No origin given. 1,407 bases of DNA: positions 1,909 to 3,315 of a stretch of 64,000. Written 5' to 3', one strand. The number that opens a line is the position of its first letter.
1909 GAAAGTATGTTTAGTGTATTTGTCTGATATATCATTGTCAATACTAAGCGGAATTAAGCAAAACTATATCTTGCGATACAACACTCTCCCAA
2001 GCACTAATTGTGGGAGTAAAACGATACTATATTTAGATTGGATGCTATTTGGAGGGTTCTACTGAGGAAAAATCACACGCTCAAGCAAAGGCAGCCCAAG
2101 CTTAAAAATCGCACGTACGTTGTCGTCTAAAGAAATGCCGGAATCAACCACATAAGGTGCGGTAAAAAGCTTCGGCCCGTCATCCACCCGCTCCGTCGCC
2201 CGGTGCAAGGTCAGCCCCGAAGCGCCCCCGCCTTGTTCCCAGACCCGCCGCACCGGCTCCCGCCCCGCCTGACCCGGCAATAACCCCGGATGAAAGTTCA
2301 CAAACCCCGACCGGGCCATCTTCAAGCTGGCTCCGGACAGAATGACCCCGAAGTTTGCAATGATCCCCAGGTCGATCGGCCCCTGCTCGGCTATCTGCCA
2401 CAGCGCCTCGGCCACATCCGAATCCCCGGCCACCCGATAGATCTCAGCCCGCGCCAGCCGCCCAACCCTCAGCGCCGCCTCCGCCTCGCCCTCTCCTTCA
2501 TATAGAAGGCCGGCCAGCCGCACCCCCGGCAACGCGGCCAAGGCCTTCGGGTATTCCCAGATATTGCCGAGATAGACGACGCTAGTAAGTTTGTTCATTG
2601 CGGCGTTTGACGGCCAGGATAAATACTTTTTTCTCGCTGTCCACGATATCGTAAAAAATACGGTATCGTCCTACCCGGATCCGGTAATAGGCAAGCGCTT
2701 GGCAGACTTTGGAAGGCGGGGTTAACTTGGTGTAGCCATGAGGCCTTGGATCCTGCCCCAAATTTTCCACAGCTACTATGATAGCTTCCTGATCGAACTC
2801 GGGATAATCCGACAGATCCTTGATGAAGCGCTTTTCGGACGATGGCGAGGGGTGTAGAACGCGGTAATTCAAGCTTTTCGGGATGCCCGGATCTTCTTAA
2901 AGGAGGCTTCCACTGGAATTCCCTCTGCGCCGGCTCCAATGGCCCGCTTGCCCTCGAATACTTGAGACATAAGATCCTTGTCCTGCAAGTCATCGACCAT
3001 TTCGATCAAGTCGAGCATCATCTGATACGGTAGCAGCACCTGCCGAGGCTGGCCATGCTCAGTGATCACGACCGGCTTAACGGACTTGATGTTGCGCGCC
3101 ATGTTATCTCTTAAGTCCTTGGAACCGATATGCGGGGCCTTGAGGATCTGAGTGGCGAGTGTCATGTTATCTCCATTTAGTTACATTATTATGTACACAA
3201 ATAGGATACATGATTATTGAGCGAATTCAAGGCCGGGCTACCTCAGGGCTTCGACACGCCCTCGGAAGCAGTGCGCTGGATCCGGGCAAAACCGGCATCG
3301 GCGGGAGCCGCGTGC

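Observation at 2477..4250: Lower-GC TA / thioesterase / ACP cassette inserted between two direct copies of the formyltransferase 5' end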

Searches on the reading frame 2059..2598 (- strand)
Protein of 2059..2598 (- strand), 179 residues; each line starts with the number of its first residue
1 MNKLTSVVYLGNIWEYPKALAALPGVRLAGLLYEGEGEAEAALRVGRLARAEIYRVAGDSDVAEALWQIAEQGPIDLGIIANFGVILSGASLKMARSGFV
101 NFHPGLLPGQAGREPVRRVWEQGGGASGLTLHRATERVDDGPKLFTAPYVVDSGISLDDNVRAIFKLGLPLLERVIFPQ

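Call 6: search_protein_families(library=pfam, proteins=[window:2059-2598:-], max_evalue=0.01)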
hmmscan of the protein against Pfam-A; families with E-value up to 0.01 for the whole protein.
window:2059-2598:- (179 aa): 1 family
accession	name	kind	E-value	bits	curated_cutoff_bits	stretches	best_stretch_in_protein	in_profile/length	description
PF00551.24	Formyl_trans_N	-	3.9e-15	56.5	26.1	1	62-153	67-158/181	Formyl transferase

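Call 7: find_encoding_contigs(protein=window:2059-2598:-, flank=10000, max_places=10)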
Protein window:2059-2598:- (179 aa): no gene with exactly this product is on record in the collection.

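Call 10: find_homologous_proteins(query=window:2059-2598:-)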
Query window:2059-2598:- (179 aa): 8 proteins with E <= 0.001 among 952 candidates.
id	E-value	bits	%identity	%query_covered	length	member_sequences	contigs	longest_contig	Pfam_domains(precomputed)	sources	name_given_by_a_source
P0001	8.6e-112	389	100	100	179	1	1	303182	PF00551.25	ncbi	-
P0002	1.8e-99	349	89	98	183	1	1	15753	PF00551.25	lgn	-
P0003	4.3e-59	217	57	97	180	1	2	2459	PF00551.25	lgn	-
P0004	5.0e-54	201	56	91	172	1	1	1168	PF00551.25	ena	-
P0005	2.5e-50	189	55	95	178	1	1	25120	PF00551.25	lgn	-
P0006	4.6e-50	188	54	97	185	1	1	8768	PF00551.25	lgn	-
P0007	4.8e-50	188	51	98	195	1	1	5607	PF00551.25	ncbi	-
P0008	4.9e-50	188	51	97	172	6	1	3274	PF00551.25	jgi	jgi:methionyl-tRNA formyltransferase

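Call 12: find_encoding_contigs(protein=P0002, flank=10000, max_places=6)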
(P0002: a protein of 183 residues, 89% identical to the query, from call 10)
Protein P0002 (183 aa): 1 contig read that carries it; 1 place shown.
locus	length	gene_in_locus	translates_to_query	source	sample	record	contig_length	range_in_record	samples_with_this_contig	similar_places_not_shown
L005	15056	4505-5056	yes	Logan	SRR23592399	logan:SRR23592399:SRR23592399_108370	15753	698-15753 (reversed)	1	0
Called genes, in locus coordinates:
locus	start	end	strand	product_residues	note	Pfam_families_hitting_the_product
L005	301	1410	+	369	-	-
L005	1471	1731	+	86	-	PF00550:PP-binding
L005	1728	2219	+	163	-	PF13279:4HBT_2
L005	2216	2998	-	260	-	PF00324:AA_permease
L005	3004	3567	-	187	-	PF03845:Spore_permease (weak), PF13520:AA_permease_2, PF00324:AA_permease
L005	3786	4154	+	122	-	PF05973:Gp49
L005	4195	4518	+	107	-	PF13744:HTH_37 (weak), PF12844:HTH_19 (weak), PF13560:HTH_31, PF01381:HTH_3, PF13443:HTH_26 (faint)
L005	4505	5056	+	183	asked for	PF00551:Formyl_trans_N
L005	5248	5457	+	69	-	PF12728:HTH_17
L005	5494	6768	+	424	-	PF03349:Toluene_X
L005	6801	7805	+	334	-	PF13279:4HBT_2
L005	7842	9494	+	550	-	PF04140:ICMT, PF04191:PEMT, PF13489:Methyltransf_23, PF00891:Methyltransf_2 (weak), PF08241:Methyltransf_11, PF08242:Methyltransf_12, PF13649:Methyltransf_25, PF13847:Methyltransf_31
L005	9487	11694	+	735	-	PF16927:HisKA_7TM, PF01590:GAF (faint), PF13185:GAF_2 (weak), PF00512:HisKA (faint), PF02518:HATPase_c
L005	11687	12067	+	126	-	PF00072:Response_reg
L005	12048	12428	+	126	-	PF00072:Response_reg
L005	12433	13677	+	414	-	PF01590:GAF (weak), PF13487:HD_5, PF01966:HD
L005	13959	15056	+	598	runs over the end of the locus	?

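Call 13: find_encoding_contigs(protein=P0001, flank=10000, max_places=6)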
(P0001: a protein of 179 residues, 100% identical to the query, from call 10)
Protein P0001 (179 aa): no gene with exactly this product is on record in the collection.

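Call 20: find_encoding_contigs(protein=P0005, flank=8000, max_places=4)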
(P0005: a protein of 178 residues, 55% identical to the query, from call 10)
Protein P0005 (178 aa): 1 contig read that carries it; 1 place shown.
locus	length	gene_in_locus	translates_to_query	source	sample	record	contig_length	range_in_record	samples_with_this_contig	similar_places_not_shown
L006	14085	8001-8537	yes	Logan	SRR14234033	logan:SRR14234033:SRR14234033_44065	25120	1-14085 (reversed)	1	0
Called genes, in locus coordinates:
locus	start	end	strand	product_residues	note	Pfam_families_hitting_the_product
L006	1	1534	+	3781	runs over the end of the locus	PF05593:RHS_repeat (faint), PF25023:TEN_YD-shell (faint), PF15711:ILEI, PF27344:MJECL34, PF03412:Peptidase_C39 (weak)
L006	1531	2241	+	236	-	-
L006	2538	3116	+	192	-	-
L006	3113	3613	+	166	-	PF13424:TPR_12 (faint), PF13428:TPR_14 (faint), PF13432:TPR_16 (faint), PF00515:TPR_1 (faint), PF07719:TPR_2 (weak), PF13176:TPR_7 (faint), PF13181:TPR_8 (faint), PF14559:TPR_19, +1 more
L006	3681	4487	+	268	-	-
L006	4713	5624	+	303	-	PF01381:HTH_3, PF02661:Fic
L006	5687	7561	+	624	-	PF20695:UbiD_N, PF01977:UbiD, PF20696:UbiD_C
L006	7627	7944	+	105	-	PF01740:STAS, PF13466:STAS_2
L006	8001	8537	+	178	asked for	PF00551:Formyl_trans_N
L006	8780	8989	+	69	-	PF12728:HTH_17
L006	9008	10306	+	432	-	PF03349:Toluene_X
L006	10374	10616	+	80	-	PF23297:ACP_SdgA_C (weak), PF00550:PP-binding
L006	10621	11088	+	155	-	PF13279:4HBT_2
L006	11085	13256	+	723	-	PF16927:HisKA_7TM, PF01590:GAF (weak), PF13185:GAF_2, PF13492:GAF_3 (weak), PF02518:HATPase_c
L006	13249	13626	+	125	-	PF00072:Response_reg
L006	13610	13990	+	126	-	PF00072:Response_reg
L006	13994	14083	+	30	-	?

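Call 21: find_encoding_contigs(protein=P0006, flank=8000, max_places=4)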
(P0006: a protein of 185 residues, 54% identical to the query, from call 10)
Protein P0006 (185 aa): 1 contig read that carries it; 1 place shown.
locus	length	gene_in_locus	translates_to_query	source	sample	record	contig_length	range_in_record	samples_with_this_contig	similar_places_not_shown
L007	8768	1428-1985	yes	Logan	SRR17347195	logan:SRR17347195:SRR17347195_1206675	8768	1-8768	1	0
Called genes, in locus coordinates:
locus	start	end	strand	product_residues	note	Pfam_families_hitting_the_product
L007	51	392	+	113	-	PF00543:P-II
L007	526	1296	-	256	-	PF01522:Polysacc_deac_1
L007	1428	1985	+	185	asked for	PF00551:Formyl_trans_N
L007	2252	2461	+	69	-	PF12728:HTH_17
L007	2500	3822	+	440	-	PF03349:Toluene_X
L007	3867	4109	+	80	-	PF23297:ACP_SdgA_C (weak), PF00550:PP-binding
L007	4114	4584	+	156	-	PF13279:4HBT_2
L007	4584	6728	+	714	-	PF16927:HisKA_7TM, PF01590:GAF (weak), PF13185:GAF_2, PF13492:GAF_3, PF00512:HisKA (weak), PF02518:HATPase_c, PF13589:HATPase_c_3 (faint)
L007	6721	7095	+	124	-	PF00072:Response_reg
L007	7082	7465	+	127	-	PF00072:Response_reg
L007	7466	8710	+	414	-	PF01590:GAF (weak), PF13185:GAF_2 (weak), PF13487:HD_5, PF01966:HD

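Call 22: find_encoding_contigs(protein=P0007, flank=8000, max_places=4)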
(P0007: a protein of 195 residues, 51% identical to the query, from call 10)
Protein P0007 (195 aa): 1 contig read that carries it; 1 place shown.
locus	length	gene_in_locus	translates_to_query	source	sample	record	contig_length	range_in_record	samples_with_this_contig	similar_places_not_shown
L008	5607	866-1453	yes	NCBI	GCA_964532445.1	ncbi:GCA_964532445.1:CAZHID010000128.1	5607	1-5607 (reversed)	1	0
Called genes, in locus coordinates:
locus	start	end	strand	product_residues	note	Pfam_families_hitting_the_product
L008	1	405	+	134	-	?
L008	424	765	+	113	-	PF00543:P-II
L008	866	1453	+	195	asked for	PF00551:Formyl_trans_N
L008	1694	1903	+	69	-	PF12728:HTH_17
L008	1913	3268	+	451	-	PF03349:Toluene_X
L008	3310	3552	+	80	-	PF23297:ACP_SdgA_C (weak), PF00550:PP-binding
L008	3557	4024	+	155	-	PF13279:4HBT_2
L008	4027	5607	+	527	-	?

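Call 32: find_related_loci(query=A3, collection=metagenome_contigs, flank=10000)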
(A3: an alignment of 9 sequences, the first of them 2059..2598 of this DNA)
Query A3 (179 aa) in metagenome_contigs; peptide patterns used: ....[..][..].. (x = any residue, [..] = any of these).
42 stretches matched a pattern, but none encodes a relative of the query by tblastn (E <= 1e-3).

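Call 34: find_encoding_contigs(protein=P0184, flank=10000, max_places=10)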
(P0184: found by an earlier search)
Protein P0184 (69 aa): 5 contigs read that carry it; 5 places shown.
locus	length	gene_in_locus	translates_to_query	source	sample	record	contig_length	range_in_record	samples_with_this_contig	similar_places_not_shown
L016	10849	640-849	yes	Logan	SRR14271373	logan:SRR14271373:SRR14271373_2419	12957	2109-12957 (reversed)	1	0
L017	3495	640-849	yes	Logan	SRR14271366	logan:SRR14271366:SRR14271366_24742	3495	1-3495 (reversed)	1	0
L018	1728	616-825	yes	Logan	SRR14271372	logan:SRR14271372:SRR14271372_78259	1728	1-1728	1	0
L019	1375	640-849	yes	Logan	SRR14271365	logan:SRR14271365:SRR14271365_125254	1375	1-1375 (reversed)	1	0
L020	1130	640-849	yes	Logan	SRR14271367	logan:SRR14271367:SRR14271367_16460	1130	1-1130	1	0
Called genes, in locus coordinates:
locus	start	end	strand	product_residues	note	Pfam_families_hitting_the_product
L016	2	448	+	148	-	?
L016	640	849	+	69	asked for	PF12728:HTH_17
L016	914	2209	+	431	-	PF03349:Toluene_X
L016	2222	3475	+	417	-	PF00109:ketoacyl-synt, PF02801:Ketoacyl-synt_C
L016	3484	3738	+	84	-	PF00550:PP-binding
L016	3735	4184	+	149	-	PF07977:FabA, PF22818:ApeI-like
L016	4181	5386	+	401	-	PF00109:ketoacyl-synt, PF00108:Thiolase_N (faint), PF02801:Ketoacyl-synt_C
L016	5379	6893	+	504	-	PF00890:FAD_binding_2, PF01266:DAO (weak), PF01946:Thi4 (weak), PF03486:HI0933_like (faint), PF12831:FAD_oxidored, PF13450:NAD_binding_8, PF01593:Amino_oxidase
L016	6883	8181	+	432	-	PF00109:ketoacyl-synt, PF00108:Thiolase_N (weak), PF08545:ACP_syn_III (weak), PF02801:Ketoacyl-synt_C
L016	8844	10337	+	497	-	PF13185:GAF_2 (weak), PF13492:GAF_3 (weak), PF00512:HisKA (faint), PF02518:HATPase_c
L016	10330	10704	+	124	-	PF00072:Response_reg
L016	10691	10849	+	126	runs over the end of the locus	PF00072:Response_reg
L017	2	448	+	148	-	?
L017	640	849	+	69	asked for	PF12728:HTH_17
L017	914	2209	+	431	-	PF03349:Toluene_X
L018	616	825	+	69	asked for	PF12728:HTH_17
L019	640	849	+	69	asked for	PF12728:HTH_17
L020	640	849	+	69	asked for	PF12728:HTH_17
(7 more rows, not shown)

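Call 43: find_encoding_contigs(protein=P0003, flank=5000, max_places=4)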
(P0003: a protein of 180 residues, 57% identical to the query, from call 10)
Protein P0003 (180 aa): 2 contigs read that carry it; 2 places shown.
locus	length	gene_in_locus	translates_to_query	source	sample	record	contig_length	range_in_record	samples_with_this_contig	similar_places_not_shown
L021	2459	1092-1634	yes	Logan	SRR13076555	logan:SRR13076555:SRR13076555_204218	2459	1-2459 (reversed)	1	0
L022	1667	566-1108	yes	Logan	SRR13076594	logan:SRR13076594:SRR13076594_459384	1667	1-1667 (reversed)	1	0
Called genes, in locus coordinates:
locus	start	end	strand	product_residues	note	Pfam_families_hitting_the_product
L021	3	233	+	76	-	?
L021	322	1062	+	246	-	-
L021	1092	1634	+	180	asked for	PF00551:Formyl_trans_N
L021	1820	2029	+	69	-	PF12728:HTH_17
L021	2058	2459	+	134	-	?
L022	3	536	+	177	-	?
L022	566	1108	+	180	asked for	PF00551:Formyl_trans_N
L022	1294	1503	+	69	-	PF12728:HTH_17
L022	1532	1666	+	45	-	?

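Call 56: search_protein_families(library=ncbifam, proteins=[window:2059-2598:-], max_evalue=0.001)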
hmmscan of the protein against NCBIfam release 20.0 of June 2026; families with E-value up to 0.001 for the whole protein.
window:2059-2598:- (179 aa): 6 families
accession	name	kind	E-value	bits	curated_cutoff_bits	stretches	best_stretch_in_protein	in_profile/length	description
TIGR00460.1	fmt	equivalog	3.4e-11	42.8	201.5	1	65-147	70-152/315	methionyl-tRNA formyltransferase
TIGR00639.1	PurN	equivalog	2.9e-10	40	150.1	1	64-151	69-156/192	phosphoribosylglycinamide formyltransferase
NF005998.1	PRK08125.1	equivalog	2e-07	29.8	777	1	58-144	58-145/649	bifunctional UDP-4-amino-4-deoxy-L-arabinose formyltransferase/UDP-glucuronic acid oxidase ArnA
NF004684.0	PRK06027.1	subfamily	2.4e-07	30.8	223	1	63-145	154-236/286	formyltetrahydrofolate deformylase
TIGR00655.1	PurU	equivalog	1.5e-06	28.1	285.95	1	63-162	153-248/280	formyltetrahydrofolate deformylase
NF005414.0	PRK06988.1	equivalog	6.7e-05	22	316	1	86-142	89-145/311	formyltransferase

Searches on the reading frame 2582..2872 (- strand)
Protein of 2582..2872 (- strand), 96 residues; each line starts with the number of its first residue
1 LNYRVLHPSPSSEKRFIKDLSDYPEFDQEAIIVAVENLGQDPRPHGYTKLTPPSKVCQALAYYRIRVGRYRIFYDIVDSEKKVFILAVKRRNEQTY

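Call 6: search_protein_families(library=pfam, proteins=[window:2582-2872:-], max_evalue=0.01)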
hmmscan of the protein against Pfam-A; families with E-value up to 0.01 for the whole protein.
window:2582-2872:- (96 aa): 1 family
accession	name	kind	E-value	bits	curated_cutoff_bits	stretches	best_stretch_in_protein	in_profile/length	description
PF05016.21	ParE_toxin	-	1.1e-07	32.8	23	1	15-94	6-88/89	ParE toxin of type II toxin-antitoxin system, parDE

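Call 56: search_protein_families(library=ncbifam, proteins=[window:2582-2872:-], max_evalue=0.001)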
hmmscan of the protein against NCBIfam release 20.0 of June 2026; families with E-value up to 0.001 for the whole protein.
window:2582-2872:- (96 aa): 0 families

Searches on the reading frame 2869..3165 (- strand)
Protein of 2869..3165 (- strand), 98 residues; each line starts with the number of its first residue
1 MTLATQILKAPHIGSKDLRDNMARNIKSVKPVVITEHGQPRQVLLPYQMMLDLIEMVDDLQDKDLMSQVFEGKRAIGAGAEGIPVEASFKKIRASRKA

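Call 6: search_protein_families(library=pfam, proteins=[window:2869-3165:-], max_evalue=0.01)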
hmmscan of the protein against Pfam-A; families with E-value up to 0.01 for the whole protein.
window:2869-3165:- (98 aa): 1 family
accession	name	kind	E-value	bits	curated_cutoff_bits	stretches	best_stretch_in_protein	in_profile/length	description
PF02604.26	PhdYeFM_antitox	-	0.00052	20.2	29.8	1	22-67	13-61/74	Antitoxin Phd_YefM, type II toxin-antitoxin system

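Call 56: search_protein_families(library=ncbifam, proteins=[window:2869-3165:-], max_evalue=0.001)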
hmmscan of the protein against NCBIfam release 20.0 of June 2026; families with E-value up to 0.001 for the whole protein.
window:2869-3165:- (98 aa): 0 families
